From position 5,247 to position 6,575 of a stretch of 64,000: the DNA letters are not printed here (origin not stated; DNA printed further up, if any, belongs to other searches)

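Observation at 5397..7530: Actin-fold ATPase paired with a double zinc-ribbon acidic protein: candidate cytomotive module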

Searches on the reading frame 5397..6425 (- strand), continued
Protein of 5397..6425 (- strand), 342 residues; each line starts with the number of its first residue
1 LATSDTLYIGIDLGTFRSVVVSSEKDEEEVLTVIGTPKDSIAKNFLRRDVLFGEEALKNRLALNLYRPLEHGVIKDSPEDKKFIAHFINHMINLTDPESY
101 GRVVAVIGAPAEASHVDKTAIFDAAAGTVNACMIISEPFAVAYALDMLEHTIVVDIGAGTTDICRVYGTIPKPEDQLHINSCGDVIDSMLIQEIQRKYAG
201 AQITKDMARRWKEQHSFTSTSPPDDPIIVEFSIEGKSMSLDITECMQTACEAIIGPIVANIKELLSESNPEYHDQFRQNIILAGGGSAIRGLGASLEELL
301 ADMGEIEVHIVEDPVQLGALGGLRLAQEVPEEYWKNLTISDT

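Call 78: search_solved_structures(query=window:5397-6425:-, max_evalue=1e-40, show_alignments=4)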
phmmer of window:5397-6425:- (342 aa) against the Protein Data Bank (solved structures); distinct sequences matched with E-value up to 1e-40: 4.
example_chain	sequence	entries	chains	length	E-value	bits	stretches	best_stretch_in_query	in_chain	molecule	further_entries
5ljw_A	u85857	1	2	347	5.8e-75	255.7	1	5-337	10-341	Actin-like ATPase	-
5jyg_A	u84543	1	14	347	5.5e-74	252.5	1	5-337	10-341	Actin-like ATPase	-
5ljv_A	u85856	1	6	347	7.6e-74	252.1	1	5-337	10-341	Actin-like ATPase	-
8r2n_A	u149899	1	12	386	1.1e-45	159.6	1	5-336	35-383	Actin/actin family protein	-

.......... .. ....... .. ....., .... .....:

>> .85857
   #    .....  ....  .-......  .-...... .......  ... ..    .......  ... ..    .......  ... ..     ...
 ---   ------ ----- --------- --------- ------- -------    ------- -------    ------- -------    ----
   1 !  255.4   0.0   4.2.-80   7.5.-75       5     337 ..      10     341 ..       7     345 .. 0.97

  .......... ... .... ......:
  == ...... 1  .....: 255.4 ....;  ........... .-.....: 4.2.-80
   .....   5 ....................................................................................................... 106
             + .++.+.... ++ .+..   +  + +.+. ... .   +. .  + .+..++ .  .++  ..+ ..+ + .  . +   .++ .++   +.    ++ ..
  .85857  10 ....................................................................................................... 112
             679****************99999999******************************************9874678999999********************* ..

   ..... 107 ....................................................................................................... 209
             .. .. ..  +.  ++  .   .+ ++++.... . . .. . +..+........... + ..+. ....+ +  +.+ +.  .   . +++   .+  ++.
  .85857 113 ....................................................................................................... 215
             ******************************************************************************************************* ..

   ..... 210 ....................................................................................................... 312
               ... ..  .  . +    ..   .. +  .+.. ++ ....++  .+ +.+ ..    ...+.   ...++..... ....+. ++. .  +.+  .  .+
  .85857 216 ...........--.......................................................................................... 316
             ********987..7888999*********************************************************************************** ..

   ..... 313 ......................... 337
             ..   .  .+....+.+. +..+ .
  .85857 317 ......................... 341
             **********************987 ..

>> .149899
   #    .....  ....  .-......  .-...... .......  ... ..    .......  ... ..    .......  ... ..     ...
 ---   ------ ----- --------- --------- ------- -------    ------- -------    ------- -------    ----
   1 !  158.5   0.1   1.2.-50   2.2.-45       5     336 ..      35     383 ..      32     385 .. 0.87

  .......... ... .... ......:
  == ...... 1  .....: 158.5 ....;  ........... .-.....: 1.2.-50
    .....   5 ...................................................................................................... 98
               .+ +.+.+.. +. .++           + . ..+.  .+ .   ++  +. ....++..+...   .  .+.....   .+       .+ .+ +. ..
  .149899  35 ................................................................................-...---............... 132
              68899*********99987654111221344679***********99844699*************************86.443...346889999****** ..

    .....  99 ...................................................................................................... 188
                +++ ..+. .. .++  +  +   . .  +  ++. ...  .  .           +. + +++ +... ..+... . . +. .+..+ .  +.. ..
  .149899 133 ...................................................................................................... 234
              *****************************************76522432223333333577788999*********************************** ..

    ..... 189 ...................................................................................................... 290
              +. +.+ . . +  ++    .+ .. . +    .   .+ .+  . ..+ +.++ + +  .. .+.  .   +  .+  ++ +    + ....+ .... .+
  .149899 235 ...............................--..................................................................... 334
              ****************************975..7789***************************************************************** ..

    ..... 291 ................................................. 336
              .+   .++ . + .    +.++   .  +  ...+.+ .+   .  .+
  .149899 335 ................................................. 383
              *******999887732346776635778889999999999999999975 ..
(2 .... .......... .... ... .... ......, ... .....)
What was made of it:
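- Closest known: MamK. Different: It has Asp at the A278 interface position (call 78).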

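Call 81: find_related_loci(query=A4, collection=metagenome_contigs, flank=4000)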
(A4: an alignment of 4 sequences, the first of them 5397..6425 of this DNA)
Query A4 (342 aa) in metagenome_contigs; peptide patterns used: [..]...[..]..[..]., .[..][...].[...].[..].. (x = any residue, [..] = any of these).
600 stretches matched a pattern (row limit reached: there are more); 245 encode a relative of the query (tblastn E <= 1e-3); the best 80 are kept; 80 distinct loci.
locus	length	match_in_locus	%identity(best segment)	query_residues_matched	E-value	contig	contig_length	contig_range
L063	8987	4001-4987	46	4-334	6e-99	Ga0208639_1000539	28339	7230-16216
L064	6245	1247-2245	45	4-338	1e-97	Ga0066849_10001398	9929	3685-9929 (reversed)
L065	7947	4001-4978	45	7-334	3e-97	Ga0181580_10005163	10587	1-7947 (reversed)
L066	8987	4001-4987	45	4-334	1e-96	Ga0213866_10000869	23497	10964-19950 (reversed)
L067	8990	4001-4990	41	4-335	4e-89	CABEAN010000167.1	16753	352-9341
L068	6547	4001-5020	42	1-337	9e-85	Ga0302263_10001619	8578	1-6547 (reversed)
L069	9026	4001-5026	42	7-337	2e-84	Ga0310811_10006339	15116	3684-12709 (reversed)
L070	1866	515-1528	41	4-337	1e-87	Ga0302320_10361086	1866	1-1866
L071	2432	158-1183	41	1-338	2e-84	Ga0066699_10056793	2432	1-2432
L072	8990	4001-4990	42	7-337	2e-81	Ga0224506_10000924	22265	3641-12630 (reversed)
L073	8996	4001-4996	41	5-337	6e-80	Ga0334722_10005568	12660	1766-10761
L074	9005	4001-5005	41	2-338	8e-84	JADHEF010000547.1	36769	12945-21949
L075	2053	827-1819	45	4-337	2e-70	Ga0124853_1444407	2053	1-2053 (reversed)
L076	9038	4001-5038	34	9-337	1e-50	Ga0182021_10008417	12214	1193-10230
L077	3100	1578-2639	33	1-337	1e-50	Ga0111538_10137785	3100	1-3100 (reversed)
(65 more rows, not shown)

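Call 84: search_protein_families(library=pfam, proteins=[L065:1788-3914:+, L065:5068-6333:+, L065:6315-7133:-, L065:7135-7833:-, L066:793-3849:+, L063:5104-8796:+, L063:1756-3108:+, L063:3105-3923:+, L064:46-1131:+], max_evalue=0.001)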
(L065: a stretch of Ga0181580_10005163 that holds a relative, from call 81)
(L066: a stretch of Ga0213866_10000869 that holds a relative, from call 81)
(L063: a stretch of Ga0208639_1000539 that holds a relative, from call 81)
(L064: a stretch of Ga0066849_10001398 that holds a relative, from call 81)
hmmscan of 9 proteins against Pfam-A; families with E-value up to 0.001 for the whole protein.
L065:1788-3914:+ (708 aa): 1 family
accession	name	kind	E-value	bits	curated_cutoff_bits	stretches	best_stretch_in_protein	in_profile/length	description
PF00082.27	Peptidase_S8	-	4.3e-34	118.6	21.8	1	64-344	1-288/288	Subtilase family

L065:5068-6333:+ (421 aa): 0 families

L065:6315-7133:- (272 aa): 2 families
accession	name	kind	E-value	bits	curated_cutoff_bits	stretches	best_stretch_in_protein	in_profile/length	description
PF01884.23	PcrB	-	3.2e-41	141.7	23.9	1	19-254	7-216/226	PcrB family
PF00977.27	His_biosynth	-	1.9e-05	24.7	23.6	1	170-259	30-118/228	Histidine biosynthesis protein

L065:7135-7833:- (232 aa): 1 family
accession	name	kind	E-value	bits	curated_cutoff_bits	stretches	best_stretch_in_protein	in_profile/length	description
PF13450.12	NAD_binding_8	-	0.00016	22.3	21.9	1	27-59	1-33/68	NAD(P)-binding Rossmann-like domain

L066:793-3849:+ (1018 aa): 1 family
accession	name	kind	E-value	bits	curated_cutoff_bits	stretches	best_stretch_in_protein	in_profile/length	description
PF00082.27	Peptidase_S8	-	1.1e-27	97.5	21.8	1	205-474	1-263/288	Subtilase family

L063:5104-8796:+ (1230 aa): 1 family
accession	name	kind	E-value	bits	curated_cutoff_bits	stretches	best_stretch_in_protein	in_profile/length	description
PF05345.18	He_PIG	-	6.6e-18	65.4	24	2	555-607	38-95/96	Putative Ig domain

L063:1756-3108:+ (450 aa): 1 family
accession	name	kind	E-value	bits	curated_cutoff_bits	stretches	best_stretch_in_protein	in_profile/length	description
PF00082.27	Peptidase_S8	-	8.5e-31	107.8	21.8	1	48-329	1-288/288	Subtilase family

L063:3105-3923:+ (272 aa): 0 families

L064:46-1131:+ (361 aa): 1 family
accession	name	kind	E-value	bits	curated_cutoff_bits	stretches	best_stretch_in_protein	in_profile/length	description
PF02412.23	TSP_3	-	7.9e-06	25.9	25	0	98-119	10-31/36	Thrombospondin type 3 repeat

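Call 85: search_protein_families(library=ncbifam, proteins=[L065:3989-4993:+, L066:3998-5002:+, L067:3944-4999:+, L072:3965-4993:+, L065:5068-6333:+], max_evalue=0.00001)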
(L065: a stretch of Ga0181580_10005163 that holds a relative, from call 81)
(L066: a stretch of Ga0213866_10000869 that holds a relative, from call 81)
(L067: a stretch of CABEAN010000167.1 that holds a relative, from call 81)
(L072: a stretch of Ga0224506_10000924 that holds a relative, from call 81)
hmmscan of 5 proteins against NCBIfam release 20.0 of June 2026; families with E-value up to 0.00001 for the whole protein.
L065:3989-4993:+ (334 aa): 6 families
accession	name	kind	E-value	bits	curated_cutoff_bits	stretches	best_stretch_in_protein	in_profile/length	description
NF040964.1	MamK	subfamily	1.7e-100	336.4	400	1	5-331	1-328/335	MamK family actin-like protein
NF053558.1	BeeR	equivalog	1.8e-62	211.3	530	1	5-331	1-346/349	BeeR family actin-like protein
NF010539.0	PRK13927.1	subfamily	2.1e-23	82.8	293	1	7-325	9-329/339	rod shape-determining protein MreB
TIGR00904.1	mreB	subfamily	8.3e-20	71.1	365.75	1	62-324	63-328/334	MreB/Mrl family cell shape determining protein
NF010540.1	PRK13929.1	exception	7.5e-17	61.4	515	1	7-319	7-321/334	rod-share determining protein MreBH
NF053533.1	salactin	equivalog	4.7e-08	32.5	400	1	7-324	4-334/335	actin-like salactin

L066:3998-5002:+ (334 aa): 6 families
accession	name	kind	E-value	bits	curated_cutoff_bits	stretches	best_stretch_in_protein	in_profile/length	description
NF040964.1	MamK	subfamily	2.7e-102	342.2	400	1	5-333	1-330/335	MamK family actin-like protein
NF053558.1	BeeR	equivalog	1.1e-62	212.1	530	1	5-328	1-343/349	BeeR family actin-like protein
NF010539.0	PRK13927.1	subfamily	3.7e-23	82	293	1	7-325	9-329/339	rod shape-determining protein MreB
TIGR00904.1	mreB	subfamily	1.2e-19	70.5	365.75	1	63-322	64-326/334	MreB/Mrl family cell shape determining protein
NF010540.1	PRK13929.1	exception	2.3e-16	59.8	515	1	39-321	33-323/334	rod-share determining protein MreBH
NF053533.1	salactin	equivalog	4e-08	32.7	400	1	7-324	4-334/335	actin-like salactin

L067:3944-4999:+ (351 aa): 6 families
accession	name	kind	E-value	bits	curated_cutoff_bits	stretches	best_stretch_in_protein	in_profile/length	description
NF040964.1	MamK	subfamily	2.3e-116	388.5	400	1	23-349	1-328/335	MamK family actin-like protein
NF053558.1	BeeR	equivalog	1.3e-57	195.4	530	1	23-350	1-347/349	BeeR family actin-like protein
NF010539.0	PRK13927.1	subfamily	9.1e-18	64.2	293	1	25-338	9-324/339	rod shape-determining protein MreB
TIGR00904.1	mreB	subfamily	3e-15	56.1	365.75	1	25-338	5-324/334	MreB/Mrl family cell shape determining protein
NF011660.0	PRK15080.1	equivalog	4.4e-09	35.9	182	0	120-180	96-156/277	ethanolamine utilization protein EutJ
NF010540.1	PRK13929.1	exception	5.3e-08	32.3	515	1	25-316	7-304/334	rod-share determining protein MreBH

L072:3965-4993:+ (342 aa): 11 families
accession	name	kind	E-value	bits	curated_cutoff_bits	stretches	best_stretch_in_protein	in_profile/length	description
NF040964.1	MamK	subfamily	4.5e-122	407.3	400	1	13-341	1-329/335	MamK family actin-like protein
NF053558.1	BeeR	equivalog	5.9e-65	219.6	530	1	13-332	1-338/349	BeeR family actin-like protein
NF010539.0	PRK13927.1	subfamily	1.2e-25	90.2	293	1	16-329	10-324/339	rod shape-determining protein MreB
TIGR00904.1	mreB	subfamily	5.7e-22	78.2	365.75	1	70-327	63-322/334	MreB/Mrl family cell shape determining protein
NF010540.1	PRK13929.1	exception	4e-19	68.9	515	1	69-306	60-303/334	rod-share determining protein MreBH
NF011660.0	PRK15080.1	equivalog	1.9e-09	37.1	182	0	90-174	75-159/277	ethanolamine utilization protein EutJ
TIGR01991.1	HscA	equivalog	3.2e-08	32.5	708.55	1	92-305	112-337/600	Fe-S protein assembly chaperone HscA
NF003520.0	PRK05183.1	subfamily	1.4e-07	30.3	620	1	91-301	131-353/621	Fe-S protein assembly chaperone HscA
NF053533.1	salactin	equivalog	4.6e-07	29.2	400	1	148-331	141-332/335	actin-like salactin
NF002399.0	PRK01433.1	equivalog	1.6e-06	27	743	1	92-306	123-333/595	Fe-S protein assembly chaperone HscA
TIGR02529.1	EutJ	subfamily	5.1e-06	26.1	152.1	0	90-176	41-129/239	ethanolamine utilization protein EutJ family protein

L065:5068-6333:+ (421 aa): 3 families
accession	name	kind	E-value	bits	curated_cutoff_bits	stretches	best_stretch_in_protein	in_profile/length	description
TIGR02169.1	SMC_prok_A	equivalog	4.7e-09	34.5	729.4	1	34-342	183-486/1165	chromosome segregation protein SMC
TIGR02168.1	SMC_prok_B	equivalog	1.6e-07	29.5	567.35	1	49-357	668-976/1181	chromosome segregation protein SMC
TIGR04523.1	Mplasa_alph_rch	subfamily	1.8e-06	26.2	270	1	121-317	419-622/745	helix-rich protein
